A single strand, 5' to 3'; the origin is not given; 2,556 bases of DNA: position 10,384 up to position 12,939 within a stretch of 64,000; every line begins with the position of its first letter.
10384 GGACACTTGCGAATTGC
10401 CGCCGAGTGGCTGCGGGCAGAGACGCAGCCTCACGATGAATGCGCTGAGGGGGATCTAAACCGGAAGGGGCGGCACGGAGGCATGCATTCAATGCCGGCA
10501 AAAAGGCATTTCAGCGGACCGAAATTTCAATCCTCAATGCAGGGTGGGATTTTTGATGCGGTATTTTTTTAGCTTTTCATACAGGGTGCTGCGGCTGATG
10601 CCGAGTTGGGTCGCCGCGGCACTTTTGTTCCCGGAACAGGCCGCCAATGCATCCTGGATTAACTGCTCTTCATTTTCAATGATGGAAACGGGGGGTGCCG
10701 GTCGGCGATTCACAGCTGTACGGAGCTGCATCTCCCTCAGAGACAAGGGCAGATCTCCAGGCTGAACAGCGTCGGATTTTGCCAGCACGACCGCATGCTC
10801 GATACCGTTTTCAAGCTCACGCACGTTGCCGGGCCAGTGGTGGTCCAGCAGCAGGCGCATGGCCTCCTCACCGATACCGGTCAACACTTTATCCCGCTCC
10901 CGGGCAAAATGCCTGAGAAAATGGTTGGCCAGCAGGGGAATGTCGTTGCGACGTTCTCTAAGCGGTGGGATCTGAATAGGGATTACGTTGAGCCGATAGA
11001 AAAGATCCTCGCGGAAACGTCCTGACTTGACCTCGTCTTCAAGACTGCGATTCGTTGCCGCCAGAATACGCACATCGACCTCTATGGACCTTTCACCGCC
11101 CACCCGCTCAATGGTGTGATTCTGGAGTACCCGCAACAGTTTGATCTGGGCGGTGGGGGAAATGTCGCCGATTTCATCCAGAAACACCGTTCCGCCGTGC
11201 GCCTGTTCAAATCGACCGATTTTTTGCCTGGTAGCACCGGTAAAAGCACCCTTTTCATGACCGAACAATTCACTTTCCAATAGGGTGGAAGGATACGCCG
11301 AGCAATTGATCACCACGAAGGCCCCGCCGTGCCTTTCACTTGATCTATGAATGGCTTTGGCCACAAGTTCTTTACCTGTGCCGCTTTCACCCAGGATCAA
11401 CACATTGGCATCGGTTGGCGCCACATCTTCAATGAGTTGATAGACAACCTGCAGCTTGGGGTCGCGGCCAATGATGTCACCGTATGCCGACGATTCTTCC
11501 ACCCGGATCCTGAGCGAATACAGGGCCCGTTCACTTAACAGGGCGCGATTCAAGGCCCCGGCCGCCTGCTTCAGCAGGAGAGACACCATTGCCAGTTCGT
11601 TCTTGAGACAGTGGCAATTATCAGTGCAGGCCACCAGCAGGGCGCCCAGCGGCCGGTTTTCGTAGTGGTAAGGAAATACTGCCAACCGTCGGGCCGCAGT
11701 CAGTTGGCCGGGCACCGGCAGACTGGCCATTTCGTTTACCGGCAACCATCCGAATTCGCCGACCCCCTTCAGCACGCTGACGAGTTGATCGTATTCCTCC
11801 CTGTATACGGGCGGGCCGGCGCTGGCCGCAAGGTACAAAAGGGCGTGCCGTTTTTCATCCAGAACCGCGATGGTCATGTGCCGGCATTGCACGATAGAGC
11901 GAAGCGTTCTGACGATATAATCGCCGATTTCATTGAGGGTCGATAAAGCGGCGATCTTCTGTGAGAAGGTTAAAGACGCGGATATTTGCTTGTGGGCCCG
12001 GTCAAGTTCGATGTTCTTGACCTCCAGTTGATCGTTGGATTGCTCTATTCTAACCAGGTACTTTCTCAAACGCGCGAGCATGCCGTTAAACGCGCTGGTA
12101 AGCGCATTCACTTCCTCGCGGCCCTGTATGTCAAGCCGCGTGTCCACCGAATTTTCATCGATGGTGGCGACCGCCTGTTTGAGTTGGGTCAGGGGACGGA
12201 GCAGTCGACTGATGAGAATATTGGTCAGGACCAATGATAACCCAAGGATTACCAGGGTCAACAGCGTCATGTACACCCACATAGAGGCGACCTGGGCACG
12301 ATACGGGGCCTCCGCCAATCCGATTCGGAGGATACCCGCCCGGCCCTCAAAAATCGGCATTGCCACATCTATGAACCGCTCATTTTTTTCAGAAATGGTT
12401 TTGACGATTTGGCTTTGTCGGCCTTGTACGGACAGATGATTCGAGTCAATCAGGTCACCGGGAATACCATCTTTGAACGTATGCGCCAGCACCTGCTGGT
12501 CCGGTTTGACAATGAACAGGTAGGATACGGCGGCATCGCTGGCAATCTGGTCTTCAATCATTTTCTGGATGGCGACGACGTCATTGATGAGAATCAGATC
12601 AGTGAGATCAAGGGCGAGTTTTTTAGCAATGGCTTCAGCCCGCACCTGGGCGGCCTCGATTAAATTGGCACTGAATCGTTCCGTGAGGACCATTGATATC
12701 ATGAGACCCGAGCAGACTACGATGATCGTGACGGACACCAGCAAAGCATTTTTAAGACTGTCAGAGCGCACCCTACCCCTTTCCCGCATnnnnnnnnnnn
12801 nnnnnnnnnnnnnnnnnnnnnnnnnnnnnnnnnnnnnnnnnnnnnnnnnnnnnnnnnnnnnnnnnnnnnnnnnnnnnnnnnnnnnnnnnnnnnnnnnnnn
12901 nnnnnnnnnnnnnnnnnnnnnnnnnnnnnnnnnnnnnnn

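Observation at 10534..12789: One-component, membrane-spanning sigma54 enhancer-binding protein (TM-sensor-TM-HAMP-GAF-AAA+-HTH)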

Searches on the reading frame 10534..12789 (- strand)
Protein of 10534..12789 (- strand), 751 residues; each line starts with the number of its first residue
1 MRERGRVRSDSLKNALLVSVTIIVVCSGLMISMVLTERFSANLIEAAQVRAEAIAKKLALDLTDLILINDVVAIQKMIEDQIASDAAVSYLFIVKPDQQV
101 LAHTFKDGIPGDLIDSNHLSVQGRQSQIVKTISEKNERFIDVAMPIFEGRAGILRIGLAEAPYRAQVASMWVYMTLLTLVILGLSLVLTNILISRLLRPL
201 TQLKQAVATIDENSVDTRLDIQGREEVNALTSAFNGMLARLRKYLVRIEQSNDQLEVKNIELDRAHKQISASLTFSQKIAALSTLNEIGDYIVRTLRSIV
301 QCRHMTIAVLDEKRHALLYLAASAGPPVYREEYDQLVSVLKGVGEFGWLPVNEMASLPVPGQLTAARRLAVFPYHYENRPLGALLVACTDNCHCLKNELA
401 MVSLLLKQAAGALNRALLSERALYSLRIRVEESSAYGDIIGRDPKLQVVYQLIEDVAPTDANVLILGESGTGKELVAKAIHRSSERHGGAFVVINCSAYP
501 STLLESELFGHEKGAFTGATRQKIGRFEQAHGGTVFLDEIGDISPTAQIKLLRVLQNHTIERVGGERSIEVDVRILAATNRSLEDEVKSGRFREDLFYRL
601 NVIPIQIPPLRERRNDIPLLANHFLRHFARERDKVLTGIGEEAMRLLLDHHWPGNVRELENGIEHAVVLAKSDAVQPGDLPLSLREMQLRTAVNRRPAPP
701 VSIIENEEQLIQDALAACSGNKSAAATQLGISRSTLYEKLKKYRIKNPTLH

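Call 3: search_protein_families(library=pfam, proteins=[window:10534-12789:-], max_evalue=0.01)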
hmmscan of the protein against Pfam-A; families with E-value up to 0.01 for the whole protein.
window:10534-12789:- (751 aa): 12 families
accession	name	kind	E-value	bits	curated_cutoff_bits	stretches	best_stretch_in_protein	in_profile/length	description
PF00158.32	Sigma54_activat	-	2.4e-72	242.5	20.2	1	439-606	1-168/168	Sigma-54 interaction domain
PF25601.1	AAA_lid_14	-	1.9e-27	95.3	27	1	611-691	1-81/87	AAA+ ATPase lid domain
PF14532.12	Sigma54_activ_2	-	4.9e-19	69.4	25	1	441-610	2-138/138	Sigma-54 interaction domain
PF02954.25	HTH_8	-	1.2e-14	54.2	22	1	707-743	6-42/42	Bacterial regulatory protein, Fis family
PF00672.30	HAMP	-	2e-10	41.3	25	1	192-242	2-52/53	HAMP domain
PF17203.10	sCache_3_2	-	7.1e-08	33.1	28.4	1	40-170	3-138/140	Single cache domain 3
PF13191.12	AAA_16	-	3.2e-07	31.4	32.6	1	440-515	3-85/167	AAA ATPase domain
PF07728.20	AAA_5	-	4.6e-07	30.4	22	1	462-582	1-124/139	AAA domain (dynein-related subfamily)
PF00004.35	AAA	-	2.3e-06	28.5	21.2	1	463-595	1-126/131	ATPase family associated with various cellular activities (AAA)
PF07724.20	AAA_2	-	4.8e-06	27.2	27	1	461-580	4-124/166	AAA domain (Cdc48 subfamily)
PF13556.12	HTH_30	-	0.00039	20.6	27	1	714-742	7-35/59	PucR C-terminal helix-turn-helix domain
PF01078.27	Mg_chelatase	-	0.0006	19.7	20.3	0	518-581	93-158/207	Magnesium chelatase, subunit ChlI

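Call 4: search_protein_families(library=ncbifam, proteins=[window:10534-12789:-], max_evalue=0.01)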
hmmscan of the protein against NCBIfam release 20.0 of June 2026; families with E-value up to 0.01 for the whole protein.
window:10534-12789:- (751 aa): 58 families (the best 25 are shown)
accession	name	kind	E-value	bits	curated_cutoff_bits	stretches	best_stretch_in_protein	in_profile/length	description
TIGR01817.1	nifA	equivalog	1.3e-114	383.9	528.85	1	431-722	190-480/534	nif-specific transcriptional activator NifA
NF041552.1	TF_PrdR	equivalog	8.9e-114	380.9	795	1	431-743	261-576/577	sigma-54 dependent transcriptional regulator PrdR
TIGR02915.1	PEP_resp_reg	equivalog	1.4e-110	370.2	502.6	1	429-746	131-445/445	PEP-CTERM-box response regulator transcription factor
NF008469.0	PRK11361.1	equivalog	6.6e-110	367.9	714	1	423-746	129-457/461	acetoacetate metabolism transcriptional regulator AtoC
TIGR01818.1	ntrC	equivalog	3.1e-106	355.9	558.6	1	407-742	104-462/463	nitrogen regulation protein NR(I)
NF007689.0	PRK10365.1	equivalog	2.5e-104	349.5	760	1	432-741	135-440/441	sigma-54-dependent response regulator transcription factor ZraR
NF050807.1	TransRegFlbDCaul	equivalog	5.6e-103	345.2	750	1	437-744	118-439/454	sigma-54-dependent transcriptional regulator FlbD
NF003451.0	PRK05022.1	equivalog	4.2e-100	335.9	476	1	397-746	143-511/512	nitric oxide reductase transcriptional regulator NorR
NF011958.0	PRK15429.1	equivalog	1.4e-94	318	830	1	431-748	373-689/692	formate hydrogenlyase transcriptional activator FlhA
NF038308.1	RNA_repair_RtcR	equivalog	6.2e-94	315.7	650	1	434-746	177-519/530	RNA repair transcriptional activator RtcR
NF041906.1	V4R_TF_MobR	exception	1.2e-90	304.6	999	1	438-743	233-544/544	phenol degradation transcriptional regulator MobR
TIGR02329.1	propionate_PrpR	equivalog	1.3e-88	298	499.2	1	429-742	204-526/526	propionate catabolism operon regulatory protein PrpR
NF041946.1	LuxO_transreg_Vib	equivalog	2.2e-88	297.1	800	1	427-744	122-461/463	quorum-sensing sigma-54 dependent transcriptional regulator LuxO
NF011953.0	PRK15424.1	equivalog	6.5e-87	292.3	703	1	412-743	194-534/538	propionate catabolism operon regulatory protein PrpR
TIGR02974.1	phageshock_pspF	equivalog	7.2e-86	288.4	443.55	1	439-673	1-236/336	phage shock protein operon transcriptional activator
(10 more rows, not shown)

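Call 40: predict_structure(alignment_id=A3)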
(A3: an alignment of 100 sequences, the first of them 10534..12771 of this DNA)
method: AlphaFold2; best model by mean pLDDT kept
length: 745 residues; sequences in the alignment: 100
mean_pLDDT: 78.1   pTM: 0.38
mean pLDDT of the five models: 78.1, 76.3, 76.3, 76.3, 67.2
residues with pLDDT >= 90: 22; 70-90: 602; 50-70: 99; < 50: 22
segments of 3 or more residues with pLDDT < 50: 1-3, 423-427, 685-695, 743-745
pLDDT, mean of each block of 10 residues (from residue 1): 62 81 82 82 86 86 84 85 85 82 79 68 83 87 84 85 83 84 80 76 65 66 78 78 74 72 76 83 87 80 85 73 75 79 72 72 85 87 68 79 88 77 50 76 84 80 82 85 85 79 66 70 82 80 76 70 65 70 68 70 85 89 88 88 79 90 89 84 48 59 85 83 87 85 46
secondary structure, 60 per line:
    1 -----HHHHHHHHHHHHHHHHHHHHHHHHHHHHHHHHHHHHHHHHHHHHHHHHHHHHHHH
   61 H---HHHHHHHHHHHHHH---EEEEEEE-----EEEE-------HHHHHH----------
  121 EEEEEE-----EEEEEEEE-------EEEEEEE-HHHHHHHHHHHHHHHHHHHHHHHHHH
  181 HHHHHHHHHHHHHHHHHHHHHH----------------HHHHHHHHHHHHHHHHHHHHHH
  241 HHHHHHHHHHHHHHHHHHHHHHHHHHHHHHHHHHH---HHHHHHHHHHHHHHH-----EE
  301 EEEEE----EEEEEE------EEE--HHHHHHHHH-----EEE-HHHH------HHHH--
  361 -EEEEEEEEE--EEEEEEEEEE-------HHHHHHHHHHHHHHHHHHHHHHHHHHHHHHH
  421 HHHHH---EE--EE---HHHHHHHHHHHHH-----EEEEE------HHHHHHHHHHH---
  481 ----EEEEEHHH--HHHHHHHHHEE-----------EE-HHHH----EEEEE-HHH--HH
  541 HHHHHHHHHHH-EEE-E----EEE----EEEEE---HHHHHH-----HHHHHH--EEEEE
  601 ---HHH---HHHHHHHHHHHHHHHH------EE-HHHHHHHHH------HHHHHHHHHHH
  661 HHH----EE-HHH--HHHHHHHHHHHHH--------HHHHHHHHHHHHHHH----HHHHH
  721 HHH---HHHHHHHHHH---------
elements in order (helices of 4 or more, strands of 3 or more residues): H6-61 H65-78 E82-88 E94-97 H105-110 E121-126 E132-139 E147-153 H155-202 H219-275 H279-293 E299-305 E310-315 E322-324 H327-335 E341-343 H345-348 H355-358 E362-370 E373-382 H390-425 H438-450 E456-460 H467-477 E485-489 H495-503 H520-523 E528-532 H539-551 E553-555 E562-564 E569-573 H577-582 H588-593 E596-600 H610-625 H635-643 H650-663 H676-688 H697-711 H716-723 H727-736

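Call 94: fold_search(model_id=the predicted structure, library=pdb)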
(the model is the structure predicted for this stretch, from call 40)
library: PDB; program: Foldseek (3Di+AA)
matches with E <= 10: 1511; with E <= 0.001: 539
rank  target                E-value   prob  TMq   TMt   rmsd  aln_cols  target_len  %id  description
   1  1ojl_E                1.3e-26  1.00  0.30  0.75  12.7       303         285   51  Crystal structure of a sigma54-activator suggests the mechanism for the conformational switch necessary for sigma54 bi (released 2005-05-19)
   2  1ojl_D                1.4e-26  1.00  0.33  0.78   6.2       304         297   52  Crystal structure of a sigma54-activator suggests the mechanism for the conformational switch necessary for sigma54 bi (released 2005-05-19)
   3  1ojl_A                6.2e-25  1.00  0.31  0.75  10.8       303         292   52  Crystal structure of a sigma54-activator suggests the mechanism for the conformational switch necessary for sigma54 bi (released 2005-05-19)
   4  5m7n_B                2.7e-24  1.00  0.30  0.52  18.6       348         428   37  Crystal structure of NtrX from Brucella abortus in complex with ATP processed with the CrystalDirect automated mountin (released 2017-01-25)
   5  1ny5_A                4.1e-24  1.00  0.31  0.59  15.0       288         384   46  Crystal structure of sigm54 activator (AAA+ ATPase) in the inactive state (released 2003-11-11)
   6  1ny5_B                6.5e-24  1.00  0.31  0.59  15.2       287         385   46  Crystal structure of sigm54 activator (AAA+ ATPase) in the inactive state (released 2003-11-11)
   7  5m7p_B                8.9e-24  1.00  0.31  0.51  18.4       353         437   36  Crystal structure of NtrX from Brucella abortus in complex with ADP processed with the CrystalDirect automated mountin (released 2017-01-25)
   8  6iy8_B                1.3e-23  1.00  0.31  0.48  19.0       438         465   32  DmpR-phenol complex of Pseudomonas putida (released 2020-06-10)
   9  1ny6_A                5.1e-23  1.00  0.31  0.89   2.3       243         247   51  Crystal structure of sigm54 activator (AAA+ ATPase) in the active state (released 2003-11-11)
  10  1ojl_F                6.2e-23  1.00  0.31  0.87   2.6       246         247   56  Crystal structure of a sigma54-activator suggests the mechanism for the conformational switch necessary for sigma54 bi (released 2005-05-19)
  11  5m7o_A                6.2e-23  1.00  0.31  0.49  14.9       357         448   35  Crystal structure of NtrX from Brucella abortus processed with the CrystalDirect automated mounting and cryo-cooling t (released 2017-01-25)
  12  1ojl_B                6.6e-23  1.00  0.32  0.88   2.5       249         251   56  Crystal structure of a sigma54-activator suggests the mechanism for the conformational switch necessary for sigma54 bi (released 2005-05-19)
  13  5m7p_A                6.6e-23  1.00  0.31  0.51  12.8       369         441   34  Crystal structure of NtrX from Brucella abortus in complex with ADP processed with the CrystalDirect automated mountin (released 2017-01-25)
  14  5m7o_B                8.5e-23  1.00  0.30  0.50  19.2       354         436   36  Crystal structure of NtrX from Brucella abortus processed with the CrystalDirect automated mounting and cryo-cooling t (released 2017-01-25)
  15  3m0e_A                1.1e-22  1.00  0.30  0.84   2.9       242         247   50  Crystal structure of the ATP-bound state of Walker B mutant of NtrC1 ATPase domain (released 2010-11-03)
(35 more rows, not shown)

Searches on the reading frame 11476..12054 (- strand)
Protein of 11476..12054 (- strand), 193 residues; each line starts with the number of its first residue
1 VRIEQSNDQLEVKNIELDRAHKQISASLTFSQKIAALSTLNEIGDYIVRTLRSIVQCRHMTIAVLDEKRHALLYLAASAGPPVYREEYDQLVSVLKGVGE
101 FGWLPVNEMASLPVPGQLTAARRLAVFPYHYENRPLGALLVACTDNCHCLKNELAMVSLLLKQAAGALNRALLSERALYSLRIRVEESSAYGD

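Call 44: search_solved_structures(query=A4, max_evalue=10)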
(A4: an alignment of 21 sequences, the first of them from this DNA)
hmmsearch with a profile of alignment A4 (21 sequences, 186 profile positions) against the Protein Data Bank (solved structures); distinct sequences matched with E-value up to 10: 10.
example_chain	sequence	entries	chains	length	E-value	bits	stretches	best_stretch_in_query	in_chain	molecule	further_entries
3p01_A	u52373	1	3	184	0.0013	21.7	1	3-153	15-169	Two-component response regulator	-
3o5y_A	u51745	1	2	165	0.016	18.2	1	31-171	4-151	Sensor protein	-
1mg7_A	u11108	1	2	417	0.024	17.6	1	26-119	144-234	early switch protein xol-1 2.2k splice form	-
8w26_A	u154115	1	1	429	0.077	16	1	118-175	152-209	histidine kinase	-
2lb5_A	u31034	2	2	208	0.17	14.8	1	117-166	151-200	Sensor histidine kinase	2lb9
2k2n_A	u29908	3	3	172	0.6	13.1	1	117-165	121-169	Sensor protein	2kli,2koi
4mcw_A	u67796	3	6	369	0.83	12.6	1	15-87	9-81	Metal dependent phosphohydrolase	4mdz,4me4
6ozb_A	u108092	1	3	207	0.94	12.5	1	115-168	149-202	Two-component sensor histidine kinase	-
6oza_A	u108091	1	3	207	1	12.3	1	115-168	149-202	Two-component sensor histidine kinase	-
5cwb_A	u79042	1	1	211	8.4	9.3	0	149-181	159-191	Designed helical repeat protein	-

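Call 45: search_protein_families(library=pfam, alignment_id=A4, max_evalue=1)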
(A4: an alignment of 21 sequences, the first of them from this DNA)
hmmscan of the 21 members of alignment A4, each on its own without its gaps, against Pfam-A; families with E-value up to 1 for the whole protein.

A. member 1, seq(193 aa): 2 families
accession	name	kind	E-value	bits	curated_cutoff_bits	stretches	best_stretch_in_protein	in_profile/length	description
PF13185.12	GAF_2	-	0.0023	18.6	28.6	1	39-168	3-135/136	GAF domain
PF01590.32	GAF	-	0.038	15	22.4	1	40-168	2-133/133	GAF domain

B. families by the number of members that match (of 21 scanned): 8 families
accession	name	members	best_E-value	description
PF13185.12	GAF_2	7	0.0023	GAF domain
PF01590.32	GAF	6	0.0055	GAF domain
PF13492.12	GAF_3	3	0.038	GAF domain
PF11887.13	Mce4_CUP1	2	0.23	Cholesterol uptake porter CUP1 of Mce4, putative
PF07061.16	Swi5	1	0.021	Swi5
PF01552.22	Pico_P2B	1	0.046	Picornavirus 2B protein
PF15714.11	SpoVT_C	1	0.088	Stage V sporulation protein T C-terminal, transcription factor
PF04495.20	GRASP55_65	1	0.23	GRASP55/65 PDZ-like domain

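Call 54: predict_structure(alignment_id=A4)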
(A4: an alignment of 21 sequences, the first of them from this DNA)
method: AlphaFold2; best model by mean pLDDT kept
length: 193 residues; sequences in the alignment: 21
mean_pLDDT: 82.0   pTM: 0.73
mean pLDDT of the five models: 82.0, 80.1, 80.1, 75.8, 73.8
residues with pLDDT >= 90: 23; 70-90: 153; 50-70: 16; < 50: 1
segments of 3 or more residues with pLDDT < 50: none
pLDDT, mean of each block of 10 residues (from residue 1): 80 83 82 86 89 85 88 74 74 84 79 76 87 90 77 80 90 87 75 54
secondary structure, 60 per line:
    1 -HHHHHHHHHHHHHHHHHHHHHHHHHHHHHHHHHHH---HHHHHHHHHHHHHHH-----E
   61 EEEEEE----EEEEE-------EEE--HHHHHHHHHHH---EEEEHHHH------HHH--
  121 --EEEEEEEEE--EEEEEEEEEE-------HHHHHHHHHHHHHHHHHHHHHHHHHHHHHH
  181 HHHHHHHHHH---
elements in order: H2-36 H40-54 E60-66 E71-75 E83-85 H88-98 E102-105 H106-109 E123-131 E134-143 H151-190
